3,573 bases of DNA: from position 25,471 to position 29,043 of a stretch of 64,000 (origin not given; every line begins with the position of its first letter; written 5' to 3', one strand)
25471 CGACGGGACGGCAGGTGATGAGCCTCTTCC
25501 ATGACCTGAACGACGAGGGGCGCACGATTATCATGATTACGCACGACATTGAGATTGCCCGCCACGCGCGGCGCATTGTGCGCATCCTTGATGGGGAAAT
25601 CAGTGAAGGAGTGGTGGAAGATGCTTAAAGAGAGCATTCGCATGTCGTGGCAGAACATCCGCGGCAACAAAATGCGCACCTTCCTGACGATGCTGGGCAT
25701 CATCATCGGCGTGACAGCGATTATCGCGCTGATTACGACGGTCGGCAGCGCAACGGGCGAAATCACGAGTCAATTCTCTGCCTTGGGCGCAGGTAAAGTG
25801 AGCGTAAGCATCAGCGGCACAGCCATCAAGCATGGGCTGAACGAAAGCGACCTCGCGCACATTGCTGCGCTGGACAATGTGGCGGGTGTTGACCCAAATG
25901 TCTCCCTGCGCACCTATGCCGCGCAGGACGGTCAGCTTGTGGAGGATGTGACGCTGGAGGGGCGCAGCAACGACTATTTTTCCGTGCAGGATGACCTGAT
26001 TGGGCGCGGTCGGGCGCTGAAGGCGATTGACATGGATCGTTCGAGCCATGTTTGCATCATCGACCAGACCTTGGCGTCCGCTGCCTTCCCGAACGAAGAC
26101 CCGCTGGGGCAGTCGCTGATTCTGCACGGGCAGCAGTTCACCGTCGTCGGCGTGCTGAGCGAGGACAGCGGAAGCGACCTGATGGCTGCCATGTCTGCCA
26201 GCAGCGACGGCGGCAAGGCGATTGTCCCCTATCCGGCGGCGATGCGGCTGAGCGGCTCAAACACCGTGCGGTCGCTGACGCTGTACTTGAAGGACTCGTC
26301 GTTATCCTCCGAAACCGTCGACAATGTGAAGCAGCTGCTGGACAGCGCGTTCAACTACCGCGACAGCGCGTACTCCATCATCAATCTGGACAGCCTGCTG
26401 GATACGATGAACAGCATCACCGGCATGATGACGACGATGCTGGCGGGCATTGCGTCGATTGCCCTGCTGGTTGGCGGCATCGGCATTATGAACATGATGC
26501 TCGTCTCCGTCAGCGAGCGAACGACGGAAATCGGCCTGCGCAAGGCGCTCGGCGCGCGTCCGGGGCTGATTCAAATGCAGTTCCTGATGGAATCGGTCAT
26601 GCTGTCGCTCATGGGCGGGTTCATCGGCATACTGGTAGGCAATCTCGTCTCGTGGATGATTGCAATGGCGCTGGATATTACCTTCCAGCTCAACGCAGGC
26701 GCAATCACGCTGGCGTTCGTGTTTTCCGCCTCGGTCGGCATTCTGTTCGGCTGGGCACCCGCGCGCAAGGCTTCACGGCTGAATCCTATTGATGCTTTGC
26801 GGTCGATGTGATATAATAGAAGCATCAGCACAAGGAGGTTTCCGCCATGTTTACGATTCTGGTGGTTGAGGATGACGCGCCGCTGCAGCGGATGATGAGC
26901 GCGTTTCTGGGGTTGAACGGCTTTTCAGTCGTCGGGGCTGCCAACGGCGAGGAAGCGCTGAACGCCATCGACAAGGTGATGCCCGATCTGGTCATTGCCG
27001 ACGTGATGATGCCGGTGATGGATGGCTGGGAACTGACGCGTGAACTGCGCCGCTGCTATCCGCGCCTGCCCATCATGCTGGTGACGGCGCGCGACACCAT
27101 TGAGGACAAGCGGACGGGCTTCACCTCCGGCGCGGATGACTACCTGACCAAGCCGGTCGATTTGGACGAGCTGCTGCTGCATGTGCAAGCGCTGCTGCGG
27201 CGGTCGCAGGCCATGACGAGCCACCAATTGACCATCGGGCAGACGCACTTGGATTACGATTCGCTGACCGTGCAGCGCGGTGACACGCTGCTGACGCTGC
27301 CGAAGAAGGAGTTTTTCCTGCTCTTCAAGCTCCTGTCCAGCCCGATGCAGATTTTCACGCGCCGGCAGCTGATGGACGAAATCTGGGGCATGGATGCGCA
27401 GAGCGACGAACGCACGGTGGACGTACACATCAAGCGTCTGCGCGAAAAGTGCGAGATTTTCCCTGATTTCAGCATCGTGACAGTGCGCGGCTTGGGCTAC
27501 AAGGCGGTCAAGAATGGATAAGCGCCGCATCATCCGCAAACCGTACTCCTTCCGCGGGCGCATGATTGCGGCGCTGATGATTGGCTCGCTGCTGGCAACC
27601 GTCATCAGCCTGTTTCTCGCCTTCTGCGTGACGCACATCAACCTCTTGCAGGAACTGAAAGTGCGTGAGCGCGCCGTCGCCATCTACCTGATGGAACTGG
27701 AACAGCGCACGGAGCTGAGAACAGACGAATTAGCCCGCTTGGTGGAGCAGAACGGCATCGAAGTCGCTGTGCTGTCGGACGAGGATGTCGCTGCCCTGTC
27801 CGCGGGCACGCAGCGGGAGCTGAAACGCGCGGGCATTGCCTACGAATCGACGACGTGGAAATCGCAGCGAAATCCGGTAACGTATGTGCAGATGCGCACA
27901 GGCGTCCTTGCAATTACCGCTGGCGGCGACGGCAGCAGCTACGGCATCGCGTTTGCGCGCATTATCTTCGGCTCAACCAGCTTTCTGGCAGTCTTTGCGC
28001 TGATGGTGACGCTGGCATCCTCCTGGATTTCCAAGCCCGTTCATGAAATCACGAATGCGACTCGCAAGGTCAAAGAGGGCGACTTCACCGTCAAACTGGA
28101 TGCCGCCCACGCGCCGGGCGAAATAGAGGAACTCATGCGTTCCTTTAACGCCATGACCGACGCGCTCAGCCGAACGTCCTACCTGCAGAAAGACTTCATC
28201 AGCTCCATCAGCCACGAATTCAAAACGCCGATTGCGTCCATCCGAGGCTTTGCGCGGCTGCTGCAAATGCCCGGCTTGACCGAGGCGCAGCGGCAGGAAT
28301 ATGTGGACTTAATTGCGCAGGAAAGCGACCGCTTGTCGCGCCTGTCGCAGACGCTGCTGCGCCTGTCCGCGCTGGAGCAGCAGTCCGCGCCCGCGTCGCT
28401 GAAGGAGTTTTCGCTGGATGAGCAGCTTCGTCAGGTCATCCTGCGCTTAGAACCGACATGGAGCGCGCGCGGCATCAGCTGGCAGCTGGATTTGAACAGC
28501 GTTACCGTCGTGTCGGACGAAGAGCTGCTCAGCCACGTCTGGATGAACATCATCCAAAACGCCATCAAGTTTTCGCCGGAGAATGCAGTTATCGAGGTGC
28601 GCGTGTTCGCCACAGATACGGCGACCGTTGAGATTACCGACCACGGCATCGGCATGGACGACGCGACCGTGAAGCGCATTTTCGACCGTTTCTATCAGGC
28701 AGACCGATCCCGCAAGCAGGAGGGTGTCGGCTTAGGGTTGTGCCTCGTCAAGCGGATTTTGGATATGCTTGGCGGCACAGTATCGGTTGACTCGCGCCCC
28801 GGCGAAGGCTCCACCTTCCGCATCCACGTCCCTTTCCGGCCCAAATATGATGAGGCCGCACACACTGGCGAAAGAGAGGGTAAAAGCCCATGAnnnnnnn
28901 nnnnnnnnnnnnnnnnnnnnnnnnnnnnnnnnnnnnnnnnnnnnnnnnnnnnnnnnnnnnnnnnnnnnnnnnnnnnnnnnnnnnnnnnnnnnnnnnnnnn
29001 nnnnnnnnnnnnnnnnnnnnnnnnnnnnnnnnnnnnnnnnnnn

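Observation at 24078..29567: Small alarmone synthetase translationally coupled to a two-component system and a MacAB-type efflux pump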

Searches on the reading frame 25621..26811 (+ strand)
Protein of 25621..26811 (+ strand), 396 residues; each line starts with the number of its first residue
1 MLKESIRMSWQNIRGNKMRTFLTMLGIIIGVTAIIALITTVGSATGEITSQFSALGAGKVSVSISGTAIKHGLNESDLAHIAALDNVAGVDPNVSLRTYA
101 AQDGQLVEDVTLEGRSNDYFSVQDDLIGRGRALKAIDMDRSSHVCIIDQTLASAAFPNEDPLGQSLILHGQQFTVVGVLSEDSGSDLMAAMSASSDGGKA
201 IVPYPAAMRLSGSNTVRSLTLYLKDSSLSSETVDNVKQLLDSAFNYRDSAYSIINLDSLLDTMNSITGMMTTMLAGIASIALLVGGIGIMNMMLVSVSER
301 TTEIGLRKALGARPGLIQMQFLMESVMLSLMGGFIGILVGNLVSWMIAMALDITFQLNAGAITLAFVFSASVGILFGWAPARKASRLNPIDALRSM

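Call 3: search_protein_families(library=pfam, proteins=[window:25621-26811:+])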
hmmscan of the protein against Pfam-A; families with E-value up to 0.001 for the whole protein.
window:25621-26811:+ (396 aa): 2 families
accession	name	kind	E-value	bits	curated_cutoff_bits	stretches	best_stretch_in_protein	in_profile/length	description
PF12704.14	MacB_PCD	-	9.1e-31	108.2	27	1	20-238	1-206/207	MacB-like periplasmic core domain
PF02687.27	FtsX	-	4.7e-21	75.5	25.5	1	277-389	3-120/120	FtsX-like permease C-terminal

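Call 4: search_protein_families(library=ncbifam, proteins=[window:25621-26811:+])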
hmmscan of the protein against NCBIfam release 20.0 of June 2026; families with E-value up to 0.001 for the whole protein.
window:25621-26811:+ (396 aa): 8 families
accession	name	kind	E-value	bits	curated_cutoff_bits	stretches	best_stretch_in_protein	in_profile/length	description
NF007826.0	PRK10535.1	equivalog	1.2e-66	225.3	966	1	2-393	254-645/648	macrolide ABC transporter ATP-binding protein/permease MacB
TIGR03434.1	ADOP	subfamily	4.3e-40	137.6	622.3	1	94-395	511-802/803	ADOP family duplicated permease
TIGR02212.1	lolCE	equivalog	1e-12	47.7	362.45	1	18-395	22-410/411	lipoprotein-releasing ABC transporter permease subunit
NF038346.1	FtsX_actino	exception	9.9e-10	38.3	250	1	237-365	146-276/308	permease-like cell division protein FtsX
NF038347.1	FtsX_Gpos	exception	2.5e-06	27.1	225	1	233-356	134-253/296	permease-like cell division protein FtsX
TIGR00439.2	FtsX_Gneg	equivalog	1.6e-05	24.3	255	1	259-376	155-272/292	permease-like cell division protein FtsX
NF008357.0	PRK11146.1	exception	0.00012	21.1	439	1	282-348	280-346/414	lipoprotein-releasing ABC transporter permease subunit LolE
TIGR02213.1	lolE_release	exception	0.00032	19.7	540.35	1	279-347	274-342/411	lipoprotein-releasing ABC transporter permease subunit LolE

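Call 31: search_solved_structures(query=window:25621-26811:+, max_evalue=0.00001)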
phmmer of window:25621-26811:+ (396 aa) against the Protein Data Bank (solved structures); distinct sequences matched with E-value up to 0.00001: 7.
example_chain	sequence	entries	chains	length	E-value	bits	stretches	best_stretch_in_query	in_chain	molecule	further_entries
5lil_A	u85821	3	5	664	3.6e-59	204.3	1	2-394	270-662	Macrolide export ATP-binding/permease protein MacB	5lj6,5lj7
5nik_J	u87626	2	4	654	1.6e-52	182.3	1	3-394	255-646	Macrolide export ATP-binding/permease protein MacB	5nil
5gko_A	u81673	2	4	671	2e-48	168.9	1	2-393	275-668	Macrolide export ATP-binding/permease protein MacB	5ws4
5xu1_M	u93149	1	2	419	6.6e-41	144.2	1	96-394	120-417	ABC transporter permeae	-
9o9x_C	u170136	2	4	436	1.3e-20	77.4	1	231-394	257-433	ABC transporter permease YtrF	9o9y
3ftj_A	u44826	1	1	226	6e-15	58.8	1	75-270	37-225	Macrolide export ATP-binding/permease protein macB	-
8idb_C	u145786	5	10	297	3.5e-06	30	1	240-351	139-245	Cell division protein FtsX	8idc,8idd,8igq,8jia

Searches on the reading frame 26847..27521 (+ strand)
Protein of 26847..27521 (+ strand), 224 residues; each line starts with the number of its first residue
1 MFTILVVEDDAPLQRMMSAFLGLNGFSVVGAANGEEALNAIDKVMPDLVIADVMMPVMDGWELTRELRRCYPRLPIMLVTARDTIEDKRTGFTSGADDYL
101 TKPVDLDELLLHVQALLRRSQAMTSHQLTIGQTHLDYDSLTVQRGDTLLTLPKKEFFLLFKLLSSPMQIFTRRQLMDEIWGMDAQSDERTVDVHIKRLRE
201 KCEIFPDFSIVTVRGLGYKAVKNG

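Call 3: search_protein_families(library=pfam, proteins=[window:26847-27521:+])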
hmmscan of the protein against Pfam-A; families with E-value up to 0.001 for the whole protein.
window:26847-27521:+ (224 aa): 2 families
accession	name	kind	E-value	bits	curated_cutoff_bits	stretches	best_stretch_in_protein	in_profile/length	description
PF00072.30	Response_reg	-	1.2e-28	100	30.2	1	4-113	1-110/111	Response regulator receiver domain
PF00486.34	Trans_reg_C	-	1.8e-20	73.2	26.2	1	149-219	4-76/77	Transcriptional regulatory protein, C terminal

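Call 4: search_protein_families(library=ncbifam, proteins=[window:26847-27521:+])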
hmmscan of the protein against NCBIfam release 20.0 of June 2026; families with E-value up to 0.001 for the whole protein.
window:26847-27521:+ (224 aa): 101 families (the best 25 are shown)
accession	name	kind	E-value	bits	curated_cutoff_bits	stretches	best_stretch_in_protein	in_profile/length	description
NF040689.1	MtrAB_MtrA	equivalog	2.9e-57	193.5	300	1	4-220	1-218/219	MtrAB system response regulator MtrA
TIGR02154.1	PhoB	equivalog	3.3e-55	186.8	296.2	1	3-219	4-224/226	phosphate regulon transcriptional regulator PhoB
TIGR01387.1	cztR_silR_copR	subfamily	8e-52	176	279.2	1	4-218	1-216/218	heavy metal response regulator transcription factor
NF040534.1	resp_reg_YycF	equivalog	3.9e-50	170.3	340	1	3-218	2-225/231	response regulator YycF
NF045944.1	ResRegRpaBCyano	equivalog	6.3e-49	166.4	330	1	5-220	1-227/229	response regulator transcription factor RpaB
NF053854.1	RespRegPhoBBctds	equivalog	1.3e-48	165.3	270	1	4-219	1-223/225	two-component system response regulator PhoB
NF008296.0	PRK11083.1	equivalog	3.9e-48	163.8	273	1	3-219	5-224/228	two-component system response regulator CreB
NF041733.1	resp_reg_CseB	equivalog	2.9e-46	157.7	350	1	3-220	2-226/228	two-component system response regulator CseB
NF041734.1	resp_reg_RppA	equivalog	4.2e-45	153.9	250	1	4-219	3-226/229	two-component system response regulator RppA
NF008567.0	PRK11517.1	equivalog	1.7e-44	151.9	353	1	3-220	2-218/223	response regulator transcription factor HprR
NF051850.1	RespRegRprY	equivalog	2.3e-42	145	370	1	3-222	6-228/234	response regulator transcription factor RprY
NF007928.2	PRK10643.1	equivalog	2.6e-42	144.9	330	1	3-219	2-215/216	two-component system response regulator PmrA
NF007546.0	PRK10161.1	equivalog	8.7e-42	143.2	471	1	3-219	4-224/229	phosphate response regulator transcription factor PhoB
NF012023.0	PRK15479.1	equivalog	8.6e-39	133.4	337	1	4-219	3-216/224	transcriptional regulator TctD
NF007346.1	PRK09836.1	equivalog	9.9e-39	133.4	420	1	3-218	2-219/227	copper/silver response regulator transcription factor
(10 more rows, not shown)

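Call 60: search_solved_structures(query=window:26847-27521:+, max_evalue=1e-25)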
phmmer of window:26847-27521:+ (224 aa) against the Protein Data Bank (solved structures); distinct sequences matched with E-value up to 1e-25: 18.
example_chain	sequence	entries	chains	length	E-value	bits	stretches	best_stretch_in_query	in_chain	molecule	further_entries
2oqr_A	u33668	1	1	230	5.9e-43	150.2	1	3-220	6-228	Sensory transduction protein regX3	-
2gwr_A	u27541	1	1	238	1.7e-42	148.7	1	4-220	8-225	DNA-binding response regulator mtrA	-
1ys6_A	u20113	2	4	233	1.1e-36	129.6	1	4-218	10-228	Transcriptional regulatory protein prrA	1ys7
1kgs_A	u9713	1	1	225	2.7e-36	128.4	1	4-220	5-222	DNA BINDING RESPONSE REGULATOR D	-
9ji3_J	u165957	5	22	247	3.9e-35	124.6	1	4-219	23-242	DNA-binding response regulator | Possible two component system response transcriptional positive regulator PhoP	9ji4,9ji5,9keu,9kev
3r0j_A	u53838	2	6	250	4e-35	124.6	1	4-219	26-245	POSSIBLE TWO COMPONENT SYSTEM RESPONSE TRANSCRIPTIONAL POSITIVE REGULATOR PHOP | Response regulator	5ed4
8jo2_H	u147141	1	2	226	1.2e-32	116.4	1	3-223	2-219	DNA-binding transcriptional regulator BasR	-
4s04_A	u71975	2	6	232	1.4e-32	116.3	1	3-223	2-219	DNA-binding transcriptional regulator BasR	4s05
9dvt_R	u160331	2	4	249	9.1e-32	113.6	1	4-218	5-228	DNA-binding dual master transcriptional regulator RpaA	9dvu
9ket_J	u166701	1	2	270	1.6e-30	109.5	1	43-219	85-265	Possible two component system response transcriptional positive regulator PhoP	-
4kfc_A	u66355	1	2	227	9.2e-29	103.8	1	2-219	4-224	KDP operon transcriptional regulatory protein KdpE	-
3q9s_A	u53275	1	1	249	1.3e-28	103.3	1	4-215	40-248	DNA-binding response regulator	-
4b09_A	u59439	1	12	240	1.5e-28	103.2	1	4-219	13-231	TRANSCRIPTIONAL REGULATORY PROTEIN BAER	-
4kny_A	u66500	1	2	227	1.7e-28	102.9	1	2-219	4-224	KDP operon transcriptional regulatory protein KdpE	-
6lgq_D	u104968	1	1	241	2.1e-28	102.6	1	2-219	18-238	DNA-binding response regulator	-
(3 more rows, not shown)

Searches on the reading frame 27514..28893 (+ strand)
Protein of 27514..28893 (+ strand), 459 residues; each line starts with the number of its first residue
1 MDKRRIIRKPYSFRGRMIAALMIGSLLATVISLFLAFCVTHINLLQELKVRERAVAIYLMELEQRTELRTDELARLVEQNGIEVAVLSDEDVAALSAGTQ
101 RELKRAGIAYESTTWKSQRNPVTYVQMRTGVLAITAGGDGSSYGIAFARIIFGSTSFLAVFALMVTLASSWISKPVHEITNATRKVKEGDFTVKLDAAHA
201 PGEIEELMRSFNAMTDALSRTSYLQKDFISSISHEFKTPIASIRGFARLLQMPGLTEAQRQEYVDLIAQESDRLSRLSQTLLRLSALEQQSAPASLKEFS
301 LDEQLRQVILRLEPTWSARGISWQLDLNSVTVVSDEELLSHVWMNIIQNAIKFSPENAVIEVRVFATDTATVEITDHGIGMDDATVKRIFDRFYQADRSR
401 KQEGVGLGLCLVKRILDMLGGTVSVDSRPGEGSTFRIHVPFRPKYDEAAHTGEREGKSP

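Call 3: search_protein_families(library=pfam, proteins=[window:27514-28893:+])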
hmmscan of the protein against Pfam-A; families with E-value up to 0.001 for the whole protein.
window:27514-28893:+ (459 aa): 3 families
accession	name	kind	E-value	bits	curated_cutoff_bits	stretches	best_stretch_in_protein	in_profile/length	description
PF02518.31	HATPase_c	-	2.8e-29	102.2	26.4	1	335-442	2-110/111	Histidine kinase-, DNA gyrase B-, and HSP90-like ATPase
PF00512.31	HisKA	-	1.6e-16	60.6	26.9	1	225-289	2-65/66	His Kinase A (phospho-acceptor) domain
PF00672.30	HAMP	-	9.4e-13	48.7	25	1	169-219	3-52/53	HAMP domain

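Call 4: search_protein_families(library=ncbifam, proteins=[window:27514-28893:+])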
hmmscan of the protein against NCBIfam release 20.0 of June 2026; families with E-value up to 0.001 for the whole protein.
window:27514-28893:+ (459 aa): 88 families (the best 25 are shown)
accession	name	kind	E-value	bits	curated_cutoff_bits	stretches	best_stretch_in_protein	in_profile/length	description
NF046044.1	PnpS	equivalog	1.6e-62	211.8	400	1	202-440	148-390/390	two-component system histidine kinase PnpS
NF008312.0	PRK11100.1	equivalog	5.9e-55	186.9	356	1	148-440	182-473/477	two-component system sensor histidine kinase CreC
NF033092.0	HK_WalK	equivalog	2.5e-53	181.6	725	2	225-441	372-594/594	cell wall metabolism sensor histidine kinase WalK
TIGR01386.1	cztS_silS_copS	subfamily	9.7e-51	173.2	292.55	1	47-440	73-457/457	heavy metal sensor histidine kinase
TIGR02966.1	phoR_proteo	equivalog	3.2e-50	171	334.2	1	217-438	106-332/333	phosphate regulon sensor histidine kinase PhoR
NF040691.1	MtrAB_MtrB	equivalog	8.9e-43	147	450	1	150-443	190-494/507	MtrAB system histidine kinase MtrB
NF041735.1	hist_kin_RppB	equivalog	6.6e-41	140.5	400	1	222-440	212-438/438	two-component system sensor histidine kinase RppB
NF047874.1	MASE3_PAS_HK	subfamily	6.7e-41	140.8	560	1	221-451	394-634/655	MASE3 domain-containing sensor histidine kinase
NF041210.1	his_kin_PieS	equivalog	9.2e-41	140.3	850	1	160-441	178-470/474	two component system sensor histidine kinase PieS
NF008468.0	PRK11360.1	equivalog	8.9e-39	133.3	646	1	228-446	399-613/616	two-component system sensor histidine kinase AtoS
NF045911.1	TCSHisKinNblS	equivalog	1.3e-38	132.7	1000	2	226-439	389-618/621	two-component system sensor histidine kinase NblS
NF033091.0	HK_VanS_ACDEFG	equivalog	3.5e-37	128.1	400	1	159-439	6-292/293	vancomycin resistance histidine kinase VanS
TIGR02956.1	TMAO_torS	equivalog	4.7e-37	127.6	676.5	1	227-442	466-683/967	TMAO reductase system sensor histidine kinase/response regulator TorS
NF012163.2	BaeS_SmeS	equivalog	1.6e-36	126.3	500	1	161-435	177-452/457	sensor histidine kinase efflux regulator BaeS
NF041947.1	LuxQ_Vibrio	equivalog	3.2e-36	124.6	1200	1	221-449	468-704/843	quorum-sensing autoinducer 2 sensor kinase/phosphatase LuxQ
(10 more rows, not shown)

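Call 35: find_related_loci(query=A2, collection=metagenome_contigs, flank=5000)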
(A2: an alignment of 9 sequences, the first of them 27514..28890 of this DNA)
Query A2 (459 aa) in metagenome_contigs; peptide patterns used: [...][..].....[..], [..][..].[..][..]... (x = any residue, [..] = any of these).
600 stretches matched a pattern (row limit reached: there are more); 572 encode a relative of the query (tblastn E <= 1e-3); the best 80 are kept; 80 distinct loci.
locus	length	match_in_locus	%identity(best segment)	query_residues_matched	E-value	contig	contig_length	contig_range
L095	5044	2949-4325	99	1-459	0e+0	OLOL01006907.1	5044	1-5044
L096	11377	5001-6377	98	1-459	0e+0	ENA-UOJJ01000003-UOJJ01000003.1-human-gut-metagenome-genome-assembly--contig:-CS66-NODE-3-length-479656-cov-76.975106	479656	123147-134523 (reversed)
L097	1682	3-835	99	182-459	3e-158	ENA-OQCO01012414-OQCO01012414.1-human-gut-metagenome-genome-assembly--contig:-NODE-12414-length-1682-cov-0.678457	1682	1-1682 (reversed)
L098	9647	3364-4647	39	10-440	4e-92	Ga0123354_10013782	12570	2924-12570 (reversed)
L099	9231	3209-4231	44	131-457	9e-83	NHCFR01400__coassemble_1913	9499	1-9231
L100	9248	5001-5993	45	122-444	8e-83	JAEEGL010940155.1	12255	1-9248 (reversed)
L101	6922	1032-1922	44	145-440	4e-81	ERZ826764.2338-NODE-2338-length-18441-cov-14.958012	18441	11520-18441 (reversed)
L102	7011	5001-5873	45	157-442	2e-78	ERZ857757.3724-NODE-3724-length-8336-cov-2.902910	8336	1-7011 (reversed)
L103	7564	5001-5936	42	123-440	6e-78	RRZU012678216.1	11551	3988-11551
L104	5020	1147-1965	44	174-448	3e-77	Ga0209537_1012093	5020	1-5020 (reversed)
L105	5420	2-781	48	186-444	8e-77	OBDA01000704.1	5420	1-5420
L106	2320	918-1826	42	158-456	9e-77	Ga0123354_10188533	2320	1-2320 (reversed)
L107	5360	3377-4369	41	122-454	9e-74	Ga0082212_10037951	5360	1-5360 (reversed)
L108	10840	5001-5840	43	163-442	2e-73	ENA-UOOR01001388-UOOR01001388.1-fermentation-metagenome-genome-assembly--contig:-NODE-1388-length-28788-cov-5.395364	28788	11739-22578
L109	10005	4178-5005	45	174-450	2e-72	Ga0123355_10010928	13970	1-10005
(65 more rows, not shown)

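Call 61: search_solved_structures(query=window:27514-28893:+, max_evalue=1e-20)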
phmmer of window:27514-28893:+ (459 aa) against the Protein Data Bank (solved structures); distinct sequences matched with E-value up to 1e-20: 15.
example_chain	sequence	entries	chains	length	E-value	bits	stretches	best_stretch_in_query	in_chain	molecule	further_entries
4u7n_A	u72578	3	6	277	5.3e-33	117.7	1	210-447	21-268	Histidine protein kinase sensor protein | Histidine kinase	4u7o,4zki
5c93_A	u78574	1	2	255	1.1e-32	116.7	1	225-447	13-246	Histidine kinase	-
4i5s_A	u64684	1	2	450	2.2e-30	109.1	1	225-447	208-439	Putative histidine kinase CovS; VicK-like protein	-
4jas_A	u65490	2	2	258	1.8e-26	96.2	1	216-441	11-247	Histidine kinase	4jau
7z8n_A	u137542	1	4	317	4.3e-26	94.9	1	215-439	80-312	Histidine kinase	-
5uht_A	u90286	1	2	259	1.1e-25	93.7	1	216-441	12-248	Sensor histidine kinase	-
3dge_A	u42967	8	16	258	1.1e-25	93.6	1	216-441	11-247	Sensor protein | Histidine kinase | Sensor histidine kinase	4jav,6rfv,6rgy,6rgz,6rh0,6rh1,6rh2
2c2a_A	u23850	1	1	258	1.1e-25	93.6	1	216-441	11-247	SENSOR HISTIDINE KINASE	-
6qrj_A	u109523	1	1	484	3.4e-25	92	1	229-442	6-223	Hybrid kinase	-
6azr_A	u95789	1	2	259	5.2e-25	91.4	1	216-441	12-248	Sensor histidine kinase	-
9epn_A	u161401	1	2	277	1.5e-24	89.9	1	176-442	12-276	Sensor histidine kinase HprS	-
6rh7_A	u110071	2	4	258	2.7e-24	89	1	216-441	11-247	Sensor histidine kinase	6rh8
6paj_A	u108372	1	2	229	4.3e-23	85.1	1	223-440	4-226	Sensor protein SrrB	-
3d36_A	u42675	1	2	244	8.3e-22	80.8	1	229-443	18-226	Sporulation kinase B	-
4q20_A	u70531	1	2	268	1.6e-21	79.9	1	214-441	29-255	Sensor protein DivL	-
